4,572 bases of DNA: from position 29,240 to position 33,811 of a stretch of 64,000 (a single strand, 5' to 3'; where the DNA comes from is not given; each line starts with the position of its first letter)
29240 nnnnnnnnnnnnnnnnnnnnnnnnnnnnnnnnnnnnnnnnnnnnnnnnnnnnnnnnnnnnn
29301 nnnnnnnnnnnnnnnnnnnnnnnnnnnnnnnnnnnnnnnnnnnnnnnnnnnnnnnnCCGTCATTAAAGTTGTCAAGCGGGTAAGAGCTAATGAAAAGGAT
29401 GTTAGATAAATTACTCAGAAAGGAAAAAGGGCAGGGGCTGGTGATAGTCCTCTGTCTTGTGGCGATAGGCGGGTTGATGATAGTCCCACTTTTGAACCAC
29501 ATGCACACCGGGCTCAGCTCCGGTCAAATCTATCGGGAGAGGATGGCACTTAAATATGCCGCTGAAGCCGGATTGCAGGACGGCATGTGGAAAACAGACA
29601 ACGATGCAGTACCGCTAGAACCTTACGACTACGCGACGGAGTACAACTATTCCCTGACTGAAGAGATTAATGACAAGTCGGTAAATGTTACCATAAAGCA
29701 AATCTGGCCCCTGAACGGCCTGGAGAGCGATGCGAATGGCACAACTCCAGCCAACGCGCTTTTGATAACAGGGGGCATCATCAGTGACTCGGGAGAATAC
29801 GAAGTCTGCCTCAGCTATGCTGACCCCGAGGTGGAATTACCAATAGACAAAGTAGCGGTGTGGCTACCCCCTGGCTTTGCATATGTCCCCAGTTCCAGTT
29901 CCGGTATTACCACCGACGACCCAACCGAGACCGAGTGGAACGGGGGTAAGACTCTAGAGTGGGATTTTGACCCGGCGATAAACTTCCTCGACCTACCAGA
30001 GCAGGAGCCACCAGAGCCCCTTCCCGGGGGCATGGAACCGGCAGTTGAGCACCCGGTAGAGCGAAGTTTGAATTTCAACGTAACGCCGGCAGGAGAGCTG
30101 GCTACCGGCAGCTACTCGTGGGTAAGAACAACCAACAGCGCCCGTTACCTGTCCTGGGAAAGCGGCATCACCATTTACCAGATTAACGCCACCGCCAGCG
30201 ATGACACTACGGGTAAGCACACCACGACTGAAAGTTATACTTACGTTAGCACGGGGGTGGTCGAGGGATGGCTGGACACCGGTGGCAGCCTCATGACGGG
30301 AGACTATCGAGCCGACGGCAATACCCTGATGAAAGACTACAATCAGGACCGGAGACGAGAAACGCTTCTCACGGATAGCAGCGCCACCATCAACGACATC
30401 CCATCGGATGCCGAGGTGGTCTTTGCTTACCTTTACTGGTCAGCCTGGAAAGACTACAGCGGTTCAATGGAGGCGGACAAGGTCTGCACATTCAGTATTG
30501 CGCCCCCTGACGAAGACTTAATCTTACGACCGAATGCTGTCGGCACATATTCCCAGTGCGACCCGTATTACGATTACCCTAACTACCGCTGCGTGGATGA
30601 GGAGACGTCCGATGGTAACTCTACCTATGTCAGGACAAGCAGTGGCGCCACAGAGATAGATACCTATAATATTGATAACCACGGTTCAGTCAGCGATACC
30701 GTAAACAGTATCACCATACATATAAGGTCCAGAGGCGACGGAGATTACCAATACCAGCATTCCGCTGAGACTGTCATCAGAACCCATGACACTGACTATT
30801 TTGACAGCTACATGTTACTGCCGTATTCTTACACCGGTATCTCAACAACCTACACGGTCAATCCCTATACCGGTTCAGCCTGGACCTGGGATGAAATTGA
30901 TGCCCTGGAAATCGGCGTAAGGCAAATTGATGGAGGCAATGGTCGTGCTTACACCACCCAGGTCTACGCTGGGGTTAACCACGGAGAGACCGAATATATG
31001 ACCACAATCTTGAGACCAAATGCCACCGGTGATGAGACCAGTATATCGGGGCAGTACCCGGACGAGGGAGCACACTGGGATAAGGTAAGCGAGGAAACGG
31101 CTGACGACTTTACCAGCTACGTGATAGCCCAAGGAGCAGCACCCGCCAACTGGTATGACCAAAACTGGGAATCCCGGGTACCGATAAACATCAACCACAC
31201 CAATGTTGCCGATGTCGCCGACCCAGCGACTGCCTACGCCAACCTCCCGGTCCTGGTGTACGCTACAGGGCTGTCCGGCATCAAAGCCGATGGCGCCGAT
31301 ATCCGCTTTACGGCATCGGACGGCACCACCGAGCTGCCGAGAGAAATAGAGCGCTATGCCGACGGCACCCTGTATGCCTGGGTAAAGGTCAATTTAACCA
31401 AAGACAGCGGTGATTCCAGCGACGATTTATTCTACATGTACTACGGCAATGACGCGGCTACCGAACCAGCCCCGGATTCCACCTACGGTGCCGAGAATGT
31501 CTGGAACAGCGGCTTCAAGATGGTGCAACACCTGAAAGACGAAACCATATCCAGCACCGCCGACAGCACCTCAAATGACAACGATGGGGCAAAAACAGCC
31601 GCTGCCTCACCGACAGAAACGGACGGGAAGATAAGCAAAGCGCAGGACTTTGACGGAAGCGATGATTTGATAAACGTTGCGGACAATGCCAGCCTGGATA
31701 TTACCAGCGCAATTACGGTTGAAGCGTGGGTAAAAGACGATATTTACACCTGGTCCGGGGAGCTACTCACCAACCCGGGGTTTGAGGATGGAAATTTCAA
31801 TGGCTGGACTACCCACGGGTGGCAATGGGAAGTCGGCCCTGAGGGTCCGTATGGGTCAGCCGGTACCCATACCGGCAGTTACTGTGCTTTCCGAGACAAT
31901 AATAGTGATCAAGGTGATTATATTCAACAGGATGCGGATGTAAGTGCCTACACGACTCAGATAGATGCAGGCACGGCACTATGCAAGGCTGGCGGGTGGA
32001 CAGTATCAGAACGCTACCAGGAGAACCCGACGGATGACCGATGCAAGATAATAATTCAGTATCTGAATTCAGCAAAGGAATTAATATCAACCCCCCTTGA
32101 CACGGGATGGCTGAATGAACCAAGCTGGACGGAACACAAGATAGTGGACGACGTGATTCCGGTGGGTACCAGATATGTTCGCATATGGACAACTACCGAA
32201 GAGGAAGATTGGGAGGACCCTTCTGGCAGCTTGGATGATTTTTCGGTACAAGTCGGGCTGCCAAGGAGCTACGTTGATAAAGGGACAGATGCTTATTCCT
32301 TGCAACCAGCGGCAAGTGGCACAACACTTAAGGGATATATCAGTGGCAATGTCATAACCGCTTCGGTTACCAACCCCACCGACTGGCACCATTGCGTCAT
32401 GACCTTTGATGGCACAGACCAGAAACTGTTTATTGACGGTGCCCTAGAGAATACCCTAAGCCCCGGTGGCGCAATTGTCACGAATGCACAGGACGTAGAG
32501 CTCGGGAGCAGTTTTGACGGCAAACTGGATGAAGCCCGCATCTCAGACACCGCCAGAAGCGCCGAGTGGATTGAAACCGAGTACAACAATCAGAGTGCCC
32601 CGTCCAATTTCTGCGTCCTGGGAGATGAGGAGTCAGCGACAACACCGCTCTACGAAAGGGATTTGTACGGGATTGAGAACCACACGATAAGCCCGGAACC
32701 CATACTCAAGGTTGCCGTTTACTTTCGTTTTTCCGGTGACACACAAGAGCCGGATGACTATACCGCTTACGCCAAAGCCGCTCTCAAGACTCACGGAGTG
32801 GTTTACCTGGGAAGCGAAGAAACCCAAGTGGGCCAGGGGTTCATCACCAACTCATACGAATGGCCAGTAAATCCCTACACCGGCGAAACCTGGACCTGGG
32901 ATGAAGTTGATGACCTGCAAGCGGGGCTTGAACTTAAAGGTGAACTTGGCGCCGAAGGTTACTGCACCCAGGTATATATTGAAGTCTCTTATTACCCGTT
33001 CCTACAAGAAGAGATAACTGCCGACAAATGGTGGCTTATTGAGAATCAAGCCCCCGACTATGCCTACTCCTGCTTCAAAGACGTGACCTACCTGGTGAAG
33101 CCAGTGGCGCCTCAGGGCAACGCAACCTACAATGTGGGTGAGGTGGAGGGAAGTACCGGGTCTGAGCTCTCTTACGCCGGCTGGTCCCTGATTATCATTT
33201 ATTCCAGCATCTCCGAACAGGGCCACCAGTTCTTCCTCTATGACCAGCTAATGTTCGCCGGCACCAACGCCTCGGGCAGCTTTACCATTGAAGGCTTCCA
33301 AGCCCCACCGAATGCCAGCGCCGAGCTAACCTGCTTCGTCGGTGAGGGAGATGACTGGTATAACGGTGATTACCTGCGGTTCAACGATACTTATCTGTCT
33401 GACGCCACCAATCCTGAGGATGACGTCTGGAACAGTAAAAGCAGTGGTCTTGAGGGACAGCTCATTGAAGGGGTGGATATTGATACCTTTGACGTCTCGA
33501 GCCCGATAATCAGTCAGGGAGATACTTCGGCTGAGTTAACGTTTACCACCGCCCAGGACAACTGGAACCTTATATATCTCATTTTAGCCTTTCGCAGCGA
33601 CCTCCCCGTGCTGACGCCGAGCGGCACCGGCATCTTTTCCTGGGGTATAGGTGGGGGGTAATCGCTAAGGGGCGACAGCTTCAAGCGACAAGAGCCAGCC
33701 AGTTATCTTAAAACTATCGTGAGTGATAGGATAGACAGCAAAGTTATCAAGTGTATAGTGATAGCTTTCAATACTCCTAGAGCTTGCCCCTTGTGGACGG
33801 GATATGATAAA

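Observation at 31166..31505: DUF2341-encoding cassette in the neighbouring gene is a mosaic of the two upstream copies, suggesting gene conversion between adjacent genes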

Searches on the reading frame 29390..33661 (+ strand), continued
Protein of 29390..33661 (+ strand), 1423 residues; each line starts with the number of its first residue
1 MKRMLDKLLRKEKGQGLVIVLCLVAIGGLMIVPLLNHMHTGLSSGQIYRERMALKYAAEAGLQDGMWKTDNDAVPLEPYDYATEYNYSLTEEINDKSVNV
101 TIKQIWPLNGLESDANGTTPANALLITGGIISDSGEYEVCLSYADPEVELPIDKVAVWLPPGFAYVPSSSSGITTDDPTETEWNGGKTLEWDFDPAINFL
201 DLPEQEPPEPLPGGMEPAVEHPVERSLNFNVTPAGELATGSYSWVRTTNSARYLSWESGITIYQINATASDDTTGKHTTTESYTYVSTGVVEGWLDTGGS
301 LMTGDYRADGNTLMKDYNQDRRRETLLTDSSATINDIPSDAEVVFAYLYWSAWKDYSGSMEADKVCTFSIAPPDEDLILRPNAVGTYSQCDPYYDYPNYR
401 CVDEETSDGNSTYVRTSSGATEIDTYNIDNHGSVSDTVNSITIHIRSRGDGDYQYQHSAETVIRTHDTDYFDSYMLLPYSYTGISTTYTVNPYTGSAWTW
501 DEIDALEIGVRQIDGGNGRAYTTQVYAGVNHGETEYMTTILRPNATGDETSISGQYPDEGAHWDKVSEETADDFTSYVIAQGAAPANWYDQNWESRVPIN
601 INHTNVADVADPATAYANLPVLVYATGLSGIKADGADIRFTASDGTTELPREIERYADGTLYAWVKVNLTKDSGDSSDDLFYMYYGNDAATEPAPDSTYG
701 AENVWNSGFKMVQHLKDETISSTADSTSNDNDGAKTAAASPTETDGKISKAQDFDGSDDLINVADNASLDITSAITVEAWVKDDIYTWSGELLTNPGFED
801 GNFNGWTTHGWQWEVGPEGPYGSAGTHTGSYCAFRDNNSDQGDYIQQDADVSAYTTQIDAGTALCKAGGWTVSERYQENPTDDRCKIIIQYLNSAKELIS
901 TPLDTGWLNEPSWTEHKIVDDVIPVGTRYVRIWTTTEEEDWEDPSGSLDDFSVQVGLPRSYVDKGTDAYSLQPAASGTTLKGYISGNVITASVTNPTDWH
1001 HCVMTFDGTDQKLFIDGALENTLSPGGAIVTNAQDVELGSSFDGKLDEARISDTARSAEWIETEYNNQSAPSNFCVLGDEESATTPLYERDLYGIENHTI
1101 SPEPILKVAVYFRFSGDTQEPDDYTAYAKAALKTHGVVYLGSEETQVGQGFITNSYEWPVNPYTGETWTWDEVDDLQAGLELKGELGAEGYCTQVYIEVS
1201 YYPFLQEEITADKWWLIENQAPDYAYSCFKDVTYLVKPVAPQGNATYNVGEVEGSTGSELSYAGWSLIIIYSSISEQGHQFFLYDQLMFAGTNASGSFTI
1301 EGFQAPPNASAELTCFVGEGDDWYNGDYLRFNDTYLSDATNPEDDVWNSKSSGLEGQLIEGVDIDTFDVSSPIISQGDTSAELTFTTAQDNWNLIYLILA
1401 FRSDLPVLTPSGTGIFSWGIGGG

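Call 38: find_related_loci(query=A3, collection=genome_contigs, flank=10000)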
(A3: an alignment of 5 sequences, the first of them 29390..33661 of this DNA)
Query A3 (1423 aa) in genome_contigs; peptide patterns used: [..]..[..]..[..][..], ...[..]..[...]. (x = any residue, [..] = any of these).
134 stretches matched a pattern; 19 encode a relative of the query (tblastn E <= 1e-3); 18 distinct loci.
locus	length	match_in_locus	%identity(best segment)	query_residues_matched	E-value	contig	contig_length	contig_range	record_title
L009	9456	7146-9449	52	1-1201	0e+0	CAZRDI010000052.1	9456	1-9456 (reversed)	MAG TPA_asm: uncultured Dehalococcoidales bacterium isolate binchicken_co228_397 genome assembly, contig: NODE_11146_len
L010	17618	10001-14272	50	1-1420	0e+0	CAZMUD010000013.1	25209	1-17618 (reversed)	MAG TPA_asm: uncultured Dehalococcoidales bacterium isolate binchicken_co196_370 genome assembly, contig: NODE_2318_leng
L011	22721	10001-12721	53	1-1418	1e-167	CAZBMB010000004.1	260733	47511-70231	MAG TPA_asm: uncultured Dehalococcoidaceae bacterium isolate binchicken_co178_264 genome assembly, contig: NODE_68_lengt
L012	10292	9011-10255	59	1-416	3e-142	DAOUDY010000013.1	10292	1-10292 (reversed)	MAG TPA_asm: Dehalococcoidales bacterium isolate N2_108 k133_513011, whole genome shotgun sequence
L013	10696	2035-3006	55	1091-1418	2e-101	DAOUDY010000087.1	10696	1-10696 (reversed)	MAG TPA_asm: Dehalococcoidales bacterium isolate N2_108 k133_1369288, whole genome shotgun sequence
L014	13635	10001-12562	44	369-1240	2e-27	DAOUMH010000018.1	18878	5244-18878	MAG TPA_asm: Dehalococcoidales bacterium isolate W53_108 k135_678887, whole genome shotgun sequence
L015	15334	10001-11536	41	379-1199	1e-18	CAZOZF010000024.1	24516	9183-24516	MAG TPA_asm: uncultured Verrucomicrobiota bacterium isolate SRP272421_co1_241 genome assembly, contig: NODE_4998_length_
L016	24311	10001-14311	54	378-1225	2e-18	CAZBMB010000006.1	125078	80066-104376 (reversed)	MAG TPA_asm: uncultured Dehalococcoidaceae bacterium isolate binchicken_co178_264 genome assembly, contig: NODE_274_leng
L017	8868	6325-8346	37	370-1204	1e-17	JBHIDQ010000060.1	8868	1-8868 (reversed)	MAG: Dehalococcoidales bacterium isolate b3.sp3_bin.43 NODE_2798_length_8868_cov_16.045841, whole genome shotgun sequenc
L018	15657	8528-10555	35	318-1225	2e-17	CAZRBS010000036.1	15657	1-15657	MAG TPA_asm: uncultured Dehalococcoidaceae bacterium isolate SRP141376_co1_241 genome assembly, contig: NODE_7539_length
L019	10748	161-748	31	378-1212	6e-17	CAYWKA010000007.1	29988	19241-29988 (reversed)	MAG TPA_asm: uncultured Candidatus Saccharibacteria bacterium isolate binchicken_co34_241 genome assembly, contig: NODE_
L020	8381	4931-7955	47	370-1201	3e-16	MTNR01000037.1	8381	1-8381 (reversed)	MAG: Dehalococcoides sp. JdFR-56 JGI24020J35080_1002433, whole genome shotgun sequence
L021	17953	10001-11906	36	374-1328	3e-16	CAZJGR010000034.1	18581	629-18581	MAG TPA_asm: uncultured Dehalococcoidaceae bacterium isolate binchicken_co376_99 genome assembly, contig: NODE_2864_leng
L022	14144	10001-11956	36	370-1201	8e-16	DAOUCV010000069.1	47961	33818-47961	MAG TPA_asm: Dehalococcoidales bacterium isolate H85_868 96857, whole genome shotgun sequence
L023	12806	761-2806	34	359-1201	4e-15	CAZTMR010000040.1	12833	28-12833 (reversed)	MAG TPA_asm: uncultured Dehalococcoidaceae bacterium isolate SRP141376_co1_379 genome assembly, contig: NODE_9349_length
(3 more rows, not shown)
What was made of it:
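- Tried and rejected: The alignment-based scan did work (call 38).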

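Call 73: search_protein_families(library=ncbifam, proteins=[window:29390-33661:+], max_evalue=0.01)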
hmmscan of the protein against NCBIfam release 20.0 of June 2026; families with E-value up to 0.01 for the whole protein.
window:29390-33661:+ (1423 aa): 0 families

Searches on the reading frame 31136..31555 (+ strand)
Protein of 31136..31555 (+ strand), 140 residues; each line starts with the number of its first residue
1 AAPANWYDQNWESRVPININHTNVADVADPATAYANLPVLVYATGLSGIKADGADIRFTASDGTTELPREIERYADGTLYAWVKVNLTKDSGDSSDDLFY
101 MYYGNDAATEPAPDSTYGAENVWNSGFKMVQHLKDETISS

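Call 55: predict_structure(alignment_id=A4)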
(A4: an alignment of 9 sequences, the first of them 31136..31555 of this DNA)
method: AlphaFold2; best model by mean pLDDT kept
length: 140 residues; sequences in the alignment: 9
mean_pLDDT: 78.4   pTM: 0.74
mean pLDDT of the five models: 78.4, 77.0, 76.8, 76.4, 68.9
residues with pLDDT >= 90: 45; 70-90: 56; 50-70: 22; < 50: 17
segments of 3 or more residues with pLDDT < 50: 1-3, 126-139
pLDDT, mean of each block of 10 residues (from residue 1): 55 89 92 89 90 86 84 88 91 92 84 64 52 41
secondary structure, 60 per line:
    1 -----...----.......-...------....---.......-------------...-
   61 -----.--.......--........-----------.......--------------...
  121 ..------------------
elements in order: E13-19 H30-33 E37-43 E57-59 E69-75 E78-85 E97-103 H118-121
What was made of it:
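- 31140..31504 (+): G: gene 2's DUF2341 module (type A), the segment shared with c1 and c2. This is the finding itself. Predicted as a beta-sandwich with pLDDT 78 (call 55).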

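Call 57: fold_search(model_id=the predicted structure, library=pdb)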
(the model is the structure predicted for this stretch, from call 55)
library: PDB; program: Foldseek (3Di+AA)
matches with E <= 10: 608; with E <= 0.001: 0
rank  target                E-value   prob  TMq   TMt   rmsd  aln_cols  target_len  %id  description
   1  4umg                  1.2e-01  0.63  0.26  0.33   9.0        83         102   10  Crystal structure of the Lin-41 filamin domain (released 2014-10-01)
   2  7uw9_D                1.5e-01  0.51  0.33  0.12  10.8       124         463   15  Citrus V-ATPase State 1, H in contact with subunit a (released 2022-07-06)
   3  7uzf_E                2.0e-01  0.54  0.29  0.11   7.2        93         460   13  Rat Kidney V-ATPase with SidK, State 1 (released 2023-11-22)
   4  1ut2_A                2.2e-01  0.13  0.21  0.21   9.5       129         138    9  AfaE-3 adhesin from Escherichia Coli (released 2004-08-31)
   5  2dia_MODEL_1_A        2.4e-01  0.21  0.25  0.29   6.6        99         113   17  Solution structure of the 10th filamin domain from human Filamin-B (released 2006-09-29)
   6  2d7m_MODEL_1_A        2.7e-01  0.28  0.28  0.32   8.4       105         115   15  Solution structure of the 14th Filamin domain from human Filamin C (released 2006-05-24)
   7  6qx4_A                3.0e-01  0.47  0.30  0.09   5.5        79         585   13  Structure of the Bacillus anthracis Sap S-layer assembly domain (released 2019-07-31)
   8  4ru5_A                3.0e-01  0.25  0.27  0.09   6.4       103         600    8  Crystal Structure of the Pseudomonas phage phi297 tailspike gp61 (released 2015-11-18)
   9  3v8o_B                3.2e-01  0.44  0.33  0.26   7.1       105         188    8  Human Filamin C Ig - like Domains 4 and 5 (released 2013-07-17)
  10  7dqe_E                3.4e-01  0.44  0.28  0.10   7.8        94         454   12  Crystal structure of the ADP-bound mutant A(S23C)3B(N64C)3 complex from enterococcus hirae V-ATPase (released 2021-12-29)
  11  1ut2_B                3.4e-01  0.12  0.21  0.21   9.7       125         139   10  AfaE-3 adhesin from Escherichia Coli (released 2004-08-31)
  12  7uzf_F                3.6e-01  0.44  0.29  0.11   7.7        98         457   14  Rat Kidney V-ATPase with SidK, State 1 (released 2023-11-22)
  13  7uw9_B                3.6e-01  0.41  0.28  0.10   7.6        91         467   18  Citrus V-ATPase State 1, H in contact with subunit a (released 2022-07-06)
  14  9cfc_D                3.6e-01  0.38  0.28  0.10   7.6        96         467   14  Cryo-EM structure of human kidney V-ATPase state 2 (released 2025-08-06)
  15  2eea_MODEL_1_A        3.6e-01  0.15  0.25  0.30  14.4       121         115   15  Solution structure of the 17th filamin domain from human Filamin-B (released 2007-08-21)
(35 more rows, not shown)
